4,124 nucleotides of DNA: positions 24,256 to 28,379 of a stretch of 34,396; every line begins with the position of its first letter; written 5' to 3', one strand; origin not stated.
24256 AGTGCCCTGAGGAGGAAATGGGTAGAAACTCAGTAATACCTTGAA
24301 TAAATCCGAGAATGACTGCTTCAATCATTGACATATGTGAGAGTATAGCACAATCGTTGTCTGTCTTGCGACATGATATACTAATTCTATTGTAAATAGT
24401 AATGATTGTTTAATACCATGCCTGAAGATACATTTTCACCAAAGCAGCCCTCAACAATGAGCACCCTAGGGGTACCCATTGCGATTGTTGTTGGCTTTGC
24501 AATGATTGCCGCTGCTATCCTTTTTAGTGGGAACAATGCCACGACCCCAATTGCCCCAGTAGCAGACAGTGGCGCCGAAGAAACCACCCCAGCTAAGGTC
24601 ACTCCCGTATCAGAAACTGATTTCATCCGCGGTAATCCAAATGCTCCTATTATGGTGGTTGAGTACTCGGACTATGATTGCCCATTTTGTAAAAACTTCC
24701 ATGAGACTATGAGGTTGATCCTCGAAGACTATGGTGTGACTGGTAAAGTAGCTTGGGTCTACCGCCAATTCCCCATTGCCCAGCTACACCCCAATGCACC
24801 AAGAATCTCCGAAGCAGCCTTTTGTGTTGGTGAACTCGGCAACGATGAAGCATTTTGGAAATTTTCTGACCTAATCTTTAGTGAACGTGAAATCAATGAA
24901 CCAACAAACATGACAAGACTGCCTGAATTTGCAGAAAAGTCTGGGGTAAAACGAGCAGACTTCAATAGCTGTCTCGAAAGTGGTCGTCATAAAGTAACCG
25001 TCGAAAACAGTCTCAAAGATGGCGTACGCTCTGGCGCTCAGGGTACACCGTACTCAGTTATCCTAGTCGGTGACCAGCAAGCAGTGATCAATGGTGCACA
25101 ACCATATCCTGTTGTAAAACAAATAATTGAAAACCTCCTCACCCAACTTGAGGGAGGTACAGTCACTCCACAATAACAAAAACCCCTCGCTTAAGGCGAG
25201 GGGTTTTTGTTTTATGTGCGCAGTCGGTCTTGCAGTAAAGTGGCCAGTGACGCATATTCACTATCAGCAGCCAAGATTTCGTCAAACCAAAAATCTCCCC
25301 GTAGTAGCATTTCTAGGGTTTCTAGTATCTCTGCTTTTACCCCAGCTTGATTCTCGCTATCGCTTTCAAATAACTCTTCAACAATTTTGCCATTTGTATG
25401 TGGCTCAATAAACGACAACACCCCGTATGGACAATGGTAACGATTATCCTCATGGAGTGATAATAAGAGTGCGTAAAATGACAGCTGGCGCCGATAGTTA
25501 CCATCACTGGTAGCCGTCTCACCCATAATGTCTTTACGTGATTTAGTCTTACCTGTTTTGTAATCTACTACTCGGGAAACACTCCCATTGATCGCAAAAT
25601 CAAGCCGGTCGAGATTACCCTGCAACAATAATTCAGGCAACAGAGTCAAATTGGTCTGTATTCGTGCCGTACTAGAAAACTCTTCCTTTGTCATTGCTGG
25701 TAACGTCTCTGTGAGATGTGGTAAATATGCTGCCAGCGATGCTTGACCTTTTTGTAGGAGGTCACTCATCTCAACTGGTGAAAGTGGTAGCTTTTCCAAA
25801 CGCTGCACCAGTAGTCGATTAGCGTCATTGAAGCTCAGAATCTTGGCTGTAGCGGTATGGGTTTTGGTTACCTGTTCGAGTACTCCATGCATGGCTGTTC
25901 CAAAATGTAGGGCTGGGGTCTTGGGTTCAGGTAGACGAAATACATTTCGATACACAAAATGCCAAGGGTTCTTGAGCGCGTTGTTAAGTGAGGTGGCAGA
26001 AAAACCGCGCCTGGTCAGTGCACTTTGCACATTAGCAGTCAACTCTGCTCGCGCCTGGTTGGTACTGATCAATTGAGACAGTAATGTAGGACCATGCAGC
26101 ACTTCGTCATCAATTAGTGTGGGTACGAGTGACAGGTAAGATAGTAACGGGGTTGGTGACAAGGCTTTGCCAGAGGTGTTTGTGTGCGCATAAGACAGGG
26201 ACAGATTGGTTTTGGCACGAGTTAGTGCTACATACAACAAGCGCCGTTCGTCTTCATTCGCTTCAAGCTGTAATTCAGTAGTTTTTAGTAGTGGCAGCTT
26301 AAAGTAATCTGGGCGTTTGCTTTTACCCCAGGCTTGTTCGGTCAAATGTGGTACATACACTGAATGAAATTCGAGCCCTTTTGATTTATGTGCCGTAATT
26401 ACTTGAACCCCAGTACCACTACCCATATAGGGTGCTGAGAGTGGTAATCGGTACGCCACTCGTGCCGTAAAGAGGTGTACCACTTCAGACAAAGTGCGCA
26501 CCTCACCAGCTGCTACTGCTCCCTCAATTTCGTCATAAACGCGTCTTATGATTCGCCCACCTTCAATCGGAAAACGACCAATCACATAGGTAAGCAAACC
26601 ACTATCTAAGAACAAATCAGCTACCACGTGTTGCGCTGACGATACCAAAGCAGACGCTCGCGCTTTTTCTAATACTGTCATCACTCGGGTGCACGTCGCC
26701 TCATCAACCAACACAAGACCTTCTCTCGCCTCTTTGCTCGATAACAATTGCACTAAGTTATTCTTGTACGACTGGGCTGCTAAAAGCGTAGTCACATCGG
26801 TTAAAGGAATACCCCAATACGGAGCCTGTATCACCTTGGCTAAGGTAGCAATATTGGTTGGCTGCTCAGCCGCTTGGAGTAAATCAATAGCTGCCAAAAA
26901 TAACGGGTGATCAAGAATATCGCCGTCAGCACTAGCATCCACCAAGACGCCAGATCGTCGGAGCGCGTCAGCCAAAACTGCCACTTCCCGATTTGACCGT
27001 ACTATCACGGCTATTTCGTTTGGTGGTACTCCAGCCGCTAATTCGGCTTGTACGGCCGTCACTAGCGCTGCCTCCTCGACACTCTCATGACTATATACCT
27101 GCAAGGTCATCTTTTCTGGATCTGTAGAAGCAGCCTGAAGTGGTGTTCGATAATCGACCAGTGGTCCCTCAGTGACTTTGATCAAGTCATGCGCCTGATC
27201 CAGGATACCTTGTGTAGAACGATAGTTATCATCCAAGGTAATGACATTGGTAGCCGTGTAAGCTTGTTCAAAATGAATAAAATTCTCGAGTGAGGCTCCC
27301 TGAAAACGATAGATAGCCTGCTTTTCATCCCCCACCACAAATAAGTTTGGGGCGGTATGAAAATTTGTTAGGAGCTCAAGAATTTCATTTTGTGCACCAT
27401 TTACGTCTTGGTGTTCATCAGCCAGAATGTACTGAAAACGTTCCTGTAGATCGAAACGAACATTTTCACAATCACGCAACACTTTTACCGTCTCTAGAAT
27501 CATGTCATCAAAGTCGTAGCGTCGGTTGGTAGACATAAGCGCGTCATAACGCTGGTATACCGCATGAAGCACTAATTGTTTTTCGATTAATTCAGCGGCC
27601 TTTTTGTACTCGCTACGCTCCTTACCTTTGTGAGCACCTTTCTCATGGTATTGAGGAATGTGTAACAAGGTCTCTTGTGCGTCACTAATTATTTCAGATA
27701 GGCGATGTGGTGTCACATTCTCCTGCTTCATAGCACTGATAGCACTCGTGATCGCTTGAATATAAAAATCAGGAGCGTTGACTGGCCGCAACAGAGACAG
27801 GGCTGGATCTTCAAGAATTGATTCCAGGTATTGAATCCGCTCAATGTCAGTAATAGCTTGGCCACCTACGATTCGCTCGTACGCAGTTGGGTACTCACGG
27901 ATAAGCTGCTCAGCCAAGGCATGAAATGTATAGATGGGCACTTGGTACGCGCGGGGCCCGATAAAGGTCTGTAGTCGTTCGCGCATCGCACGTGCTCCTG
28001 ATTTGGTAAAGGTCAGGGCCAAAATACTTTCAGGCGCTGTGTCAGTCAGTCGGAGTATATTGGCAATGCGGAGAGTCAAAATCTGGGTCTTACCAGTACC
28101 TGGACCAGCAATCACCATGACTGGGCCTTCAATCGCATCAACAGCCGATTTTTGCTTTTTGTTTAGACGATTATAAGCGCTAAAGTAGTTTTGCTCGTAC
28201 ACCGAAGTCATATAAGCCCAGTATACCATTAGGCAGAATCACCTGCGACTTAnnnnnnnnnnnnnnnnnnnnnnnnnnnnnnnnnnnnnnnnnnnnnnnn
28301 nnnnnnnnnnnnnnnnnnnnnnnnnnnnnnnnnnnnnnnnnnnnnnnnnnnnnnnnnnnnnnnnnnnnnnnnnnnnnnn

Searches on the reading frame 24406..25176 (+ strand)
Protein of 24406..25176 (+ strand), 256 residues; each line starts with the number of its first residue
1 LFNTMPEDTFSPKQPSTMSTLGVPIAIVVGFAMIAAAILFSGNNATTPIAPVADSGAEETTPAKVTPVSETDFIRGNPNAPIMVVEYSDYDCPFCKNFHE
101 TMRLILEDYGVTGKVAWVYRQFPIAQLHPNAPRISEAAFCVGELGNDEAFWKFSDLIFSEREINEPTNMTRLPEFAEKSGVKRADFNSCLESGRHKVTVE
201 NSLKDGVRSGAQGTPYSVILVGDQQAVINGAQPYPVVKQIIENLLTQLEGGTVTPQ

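Call 26: search_protein_families(library=pfam, proteins=[window:24406-25176:+], max_evalue=0.001)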
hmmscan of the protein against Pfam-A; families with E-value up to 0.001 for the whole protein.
window:24406-25176:+ (256 aa): 3 families
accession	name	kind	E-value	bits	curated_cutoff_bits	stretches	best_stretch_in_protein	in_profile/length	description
PF13462.12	Thioredoxin_4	-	5.9e-23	82.3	23.2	1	70-224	3-148/165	Thioredoxin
PF01323.26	DSBA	-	7.8e-15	55.6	25.6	1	84-241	2-190/191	DSBA-like thioredoxin domain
PF13098.12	Thioredoxin_2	-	1.7e-05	25.5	27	1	81-237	7-100/104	Thioredoxin-like domain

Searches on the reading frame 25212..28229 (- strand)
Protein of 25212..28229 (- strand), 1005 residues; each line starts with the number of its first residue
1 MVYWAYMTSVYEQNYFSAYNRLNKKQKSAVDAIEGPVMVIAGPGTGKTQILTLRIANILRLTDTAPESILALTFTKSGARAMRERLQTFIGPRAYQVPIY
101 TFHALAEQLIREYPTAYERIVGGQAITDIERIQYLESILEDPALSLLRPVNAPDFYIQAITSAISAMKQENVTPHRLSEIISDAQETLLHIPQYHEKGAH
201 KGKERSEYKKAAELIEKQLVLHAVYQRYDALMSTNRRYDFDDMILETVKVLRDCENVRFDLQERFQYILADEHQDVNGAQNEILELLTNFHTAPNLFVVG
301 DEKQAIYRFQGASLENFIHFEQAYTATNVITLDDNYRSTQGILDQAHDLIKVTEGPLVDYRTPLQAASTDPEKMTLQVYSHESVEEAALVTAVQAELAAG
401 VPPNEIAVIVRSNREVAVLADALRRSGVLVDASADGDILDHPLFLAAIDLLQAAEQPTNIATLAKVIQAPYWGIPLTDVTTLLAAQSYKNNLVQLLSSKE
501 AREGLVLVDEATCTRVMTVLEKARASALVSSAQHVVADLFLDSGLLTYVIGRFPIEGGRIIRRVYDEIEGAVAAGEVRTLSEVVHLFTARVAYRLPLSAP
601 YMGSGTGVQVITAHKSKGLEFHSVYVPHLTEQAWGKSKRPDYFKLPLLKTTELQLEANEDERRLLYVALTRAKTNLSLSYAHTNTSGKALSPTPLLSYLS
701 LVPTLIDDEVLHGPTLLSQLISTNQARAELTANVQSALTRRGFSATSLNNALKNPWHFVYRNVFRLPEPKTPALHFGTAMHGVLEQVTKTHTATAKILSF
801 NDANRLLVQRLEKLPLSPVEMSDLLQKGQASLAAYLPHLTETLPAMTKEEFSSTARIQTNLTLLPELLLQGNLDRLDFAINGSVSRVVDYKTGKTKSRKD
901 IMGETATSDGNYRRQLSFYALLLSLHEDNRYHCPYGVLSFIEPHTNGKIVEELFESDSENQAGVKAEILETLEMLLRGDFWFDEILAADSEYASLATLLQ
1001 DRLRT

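Call 27: search_protein_families(library=pfam, proteins=[window:25212-28229:-], max_evalue=0.001)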
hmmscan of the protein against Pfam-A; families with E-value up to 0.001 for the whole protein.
window:25212-28229:- (1005 aa): 6 families
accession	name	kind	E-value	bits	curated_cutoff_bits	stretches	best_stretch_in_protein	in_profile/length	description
PF00580.27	UvrD-helicase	-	1.6e-59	202.2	23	1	22-324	1-270/271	UvrD/REP helicase N-terminal domain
PF13361.12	UvrD_C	-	2.6e-29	103.2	25.6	2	608-682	287-349/350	UvrD-like helicase C-terminal domain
PF12705.13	PDDEXK_1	-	6.1e-20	72.6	22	1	743-981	2-230/247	PD-(D/E)XK nuclease superfamily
PF13245.12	AAA_19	-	1.3e-18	67.9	25.1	1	26-309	1-133/134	AAA domain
PF13538.12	UvrD_C_2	-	8.6e-09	35.6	27.4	1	655-678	28-51/52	UvrD-like helicase C-terminal domain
PF13604.12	AAA_30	-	0.00025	21.3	27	0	22-86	2-66/191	AAA domain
